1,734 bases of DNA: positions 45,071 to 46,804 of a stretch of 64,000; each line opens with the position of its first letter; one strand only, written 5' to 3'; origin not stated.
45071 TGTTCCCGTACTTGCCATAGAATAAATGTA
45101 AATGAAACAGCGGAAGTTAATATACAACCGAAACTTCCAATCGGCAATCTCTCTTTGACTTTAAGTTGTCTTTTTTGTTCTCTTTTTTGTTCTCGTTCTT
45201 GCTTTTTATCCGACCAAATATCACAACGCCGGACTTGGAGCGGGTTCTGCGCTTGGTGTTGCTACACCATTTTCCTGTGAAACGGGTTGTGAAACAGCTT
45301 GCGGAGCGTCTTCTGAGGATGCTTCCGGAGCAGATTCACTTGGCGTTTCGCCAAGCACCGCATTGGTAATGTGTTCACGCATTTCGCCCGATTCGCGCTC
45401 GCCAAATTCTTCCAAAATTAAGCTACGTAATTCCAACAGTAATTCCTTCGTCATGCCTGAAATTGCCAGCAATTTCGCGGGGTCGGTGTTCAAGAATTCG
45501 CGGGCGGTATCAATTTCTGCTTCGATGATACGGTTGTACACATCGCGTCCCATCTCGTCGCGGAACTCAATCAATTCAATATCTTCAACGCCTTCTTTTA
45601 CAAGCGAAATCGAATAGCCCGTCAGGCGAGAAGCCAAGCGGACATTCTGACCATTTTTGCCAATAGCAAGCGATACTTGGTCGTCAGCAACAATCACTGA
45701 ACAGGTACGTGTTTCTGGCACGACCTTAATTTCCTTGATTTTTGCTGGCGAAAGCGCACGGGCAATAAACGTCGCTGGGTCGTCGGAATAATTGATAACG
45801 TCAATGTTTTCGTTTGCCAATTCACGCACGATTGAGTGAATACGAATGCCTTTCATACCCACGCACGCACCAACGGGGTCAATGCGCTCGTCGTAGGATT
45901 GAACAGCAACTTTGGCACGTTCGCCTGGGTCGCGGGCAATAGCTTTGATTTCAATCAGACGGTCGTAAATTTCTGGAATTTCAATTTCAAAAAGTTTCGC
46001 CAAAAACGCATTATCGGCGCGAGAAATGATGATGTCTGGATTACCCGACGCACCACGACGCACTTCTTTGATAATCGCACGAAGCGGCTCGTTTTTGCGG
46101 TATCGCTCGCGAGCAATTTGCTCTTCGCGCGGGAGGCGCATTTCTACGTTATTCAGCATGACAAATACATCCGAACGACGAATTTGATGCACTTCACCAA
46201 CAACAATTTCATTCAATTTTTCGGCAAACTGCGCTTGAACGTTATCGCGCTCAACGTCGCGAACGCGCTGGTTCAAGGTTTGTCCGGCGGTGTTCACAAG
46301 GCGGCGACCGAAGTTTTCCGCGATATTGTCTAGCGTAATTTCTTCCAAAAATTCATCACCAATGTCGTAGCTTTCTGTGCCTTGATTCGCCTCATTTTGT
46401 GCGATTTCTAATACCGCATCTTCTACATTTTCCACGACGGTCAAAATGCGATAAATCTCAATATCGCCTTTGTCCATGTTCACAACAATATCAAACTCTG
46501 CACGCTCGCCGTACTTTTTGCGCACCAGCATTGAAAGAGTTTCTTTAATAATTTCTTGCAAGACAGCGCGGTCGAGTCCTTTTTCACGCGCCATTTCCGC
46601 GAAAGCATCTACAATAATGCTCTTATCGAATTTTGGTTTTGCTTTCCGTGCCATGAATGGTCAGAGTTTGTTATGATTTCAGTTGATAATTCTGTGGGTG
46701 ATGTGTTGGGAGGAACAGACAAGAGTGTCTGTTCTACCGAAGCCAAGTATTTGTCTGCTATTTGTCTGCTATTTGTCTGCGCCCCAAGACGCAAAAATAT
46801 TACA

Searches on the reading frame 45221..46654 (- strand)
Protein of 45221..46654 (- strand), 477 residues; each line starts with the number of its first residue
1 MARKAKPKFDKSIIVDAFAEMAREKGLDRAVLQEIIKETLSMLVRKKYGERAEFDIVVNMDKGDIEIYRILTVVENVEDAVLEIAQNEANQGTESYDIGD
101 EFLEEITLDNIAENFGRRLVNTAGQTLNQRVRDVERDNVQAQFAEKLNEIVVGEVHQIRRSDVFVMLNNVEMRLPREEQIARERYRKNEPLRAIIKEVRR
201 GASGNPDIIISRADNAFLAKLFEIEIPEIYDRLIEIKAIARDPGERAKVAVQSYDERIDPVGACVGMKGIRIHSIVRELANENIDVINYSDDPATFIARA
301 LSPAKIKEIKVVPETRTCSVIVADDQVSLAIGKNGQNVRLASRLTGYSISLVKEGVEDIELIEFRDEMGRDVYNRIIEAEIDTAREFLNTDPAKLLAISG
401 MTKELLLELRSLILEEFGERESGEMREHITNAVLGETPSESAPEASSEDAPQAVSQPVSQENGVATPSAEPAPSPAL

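Call 16: search_protein_families(library=pfam, proteins=[window:45221-46654:-], max_evalue=0.00001)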
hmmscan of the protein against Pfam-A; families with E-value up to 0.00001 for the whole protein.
window:45221-46654:- (477 aa): 3 families
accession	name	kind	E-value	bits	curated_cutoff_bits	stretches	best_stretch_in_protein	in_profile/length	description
PF13184.12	KH_5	-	3.6e-30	104.3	27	1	243-311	1-69/69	NusA-like KH domain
PF08529.16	NusA_N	-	6.2e-28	97.8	23.8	1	14-137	2-119/119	NusA N-terminal domain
PF23095.1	KH_NusA_C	-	3.2e-07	30.7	34.2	1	323-351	6-34/59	Transcription termination/antitermination protein NusA, KH domain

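Call 17: find_related_loci(query=window:45221-46651:-, collection=genome_contigs, flank=1000)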
Query window:45221-46651:- (476 aa) in genome_contigs; peptide patterns used: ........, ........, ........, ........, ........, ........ (x = any residue, [..] = any of these).
600 stretches matched a pattern (row limit reached: there are more); 597 encode a relative of the query (tblastn E <= 1e-3); the best 80 are kept; 80 distinct loci.
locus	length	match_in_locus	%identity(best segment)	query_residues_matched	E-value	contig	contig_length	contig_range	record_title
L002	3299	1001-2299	63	2-430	5e-173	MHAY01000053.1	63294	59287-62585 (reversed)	MAG: Ignavibacteria bacterium RIFOXYC2_FULL_35_21 rifoxyc2_full_scaffold_350, whole genome shotgun sequence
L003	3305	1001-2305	59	2-430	9e-169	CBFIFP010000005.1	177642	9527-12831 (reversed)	MAG: Candidatus Kapaibacteriales bacterium isolate Co_bin_515_strict genome assembly, contig: Co_bin_515_strict_c5, whol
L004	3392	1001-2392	54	12-471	3e-151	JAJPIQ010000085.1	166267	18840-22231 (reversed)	MAG: Bacteroidetes bacterium isolate Centralia_MAG_339 k107_12114769, whole genome shotgun sequence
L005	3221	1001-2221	57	13-418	9e-146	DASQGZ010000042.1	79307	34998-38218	MAG TPA_asm: Candidatus Kapaibacterium sp. isolate SMAG_U11820 k141_900410, whole genome shotgun sequence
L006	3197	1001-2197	55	13-412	1e-140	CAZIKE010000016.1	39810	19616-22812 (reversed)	MAG TPA_asm: uncultured Chitinophagales bacterium isolate SRP290908_co1_392 genome assembly, contig: NODE_1112_length_39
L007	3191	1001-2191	53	13-412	1e-135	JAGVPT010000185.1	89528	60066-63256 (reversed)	MAG: Bacteroidetes bacterium isolate DeMMO3_9 c_000000007890, whole genome shotgun sequence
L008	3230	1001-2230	53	13-423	3e-134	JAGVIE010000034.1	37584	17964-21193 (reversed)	MAG: Bacteroidetes bacterium isolate DeMMO2_4 c_000000067989, whole genome shotgun sequence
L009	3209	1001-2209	52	13-416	2e-132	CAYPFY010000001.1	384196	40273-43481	MAG TPA_asm: uncultured Chlorobiaceae bacterium isolate binchicken_co185_251 genome assembly, contig: NODE_24_length_384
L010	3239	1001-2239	54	11-420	1e-132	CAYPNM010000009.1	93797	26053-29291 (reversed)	MAG TPA_asm: uncultured Ignavibacteriaceae bacterium isolate binchicken_co150_475 genome assembly, contig: NODE_351_leng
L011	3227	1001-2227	54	11-416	7e-132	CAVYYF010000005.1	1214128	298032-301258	MAG: uncultured Bacteroidetes bacterium isolate MFD05684.bin.1.9 genome assembly, contig: contig_31563, whole genome sho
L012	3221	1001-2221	52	13-416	4e-132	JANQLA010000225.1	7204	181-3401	MAG: Melioribacteraceae bacterium isolate PL25a_bin.33 k99_964179, whole genome shotgun sequence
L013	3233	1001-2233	53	11-418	5e-130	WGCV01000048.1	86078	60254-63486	MAG: Melioribacteraceae bacterium isolate S145_16 k151_285470, whole genome shotgun sequence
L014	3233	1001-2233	51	13-420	5e-128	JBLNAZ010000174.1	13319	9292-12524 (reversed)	MAG: Syntrophomonadaceae bacterium isolate MAG164 PRJNA951521_bin24_renamed_173, whole genome shotgun sequence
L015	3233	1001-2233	51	13-420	1e-127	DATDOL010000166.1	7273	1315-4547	MAG TPA_asm: Ignavibacteriaceae bacterium isolate SMAG_U7893 k141_1723661, whole genome shotgun sequence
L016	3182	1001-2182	52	13-403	4e-128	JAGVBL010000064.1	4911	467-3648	MAG: Ignavibacteriales bacterium isolate DeMMO6_29 c_000000030693, whole genome shotgun sequence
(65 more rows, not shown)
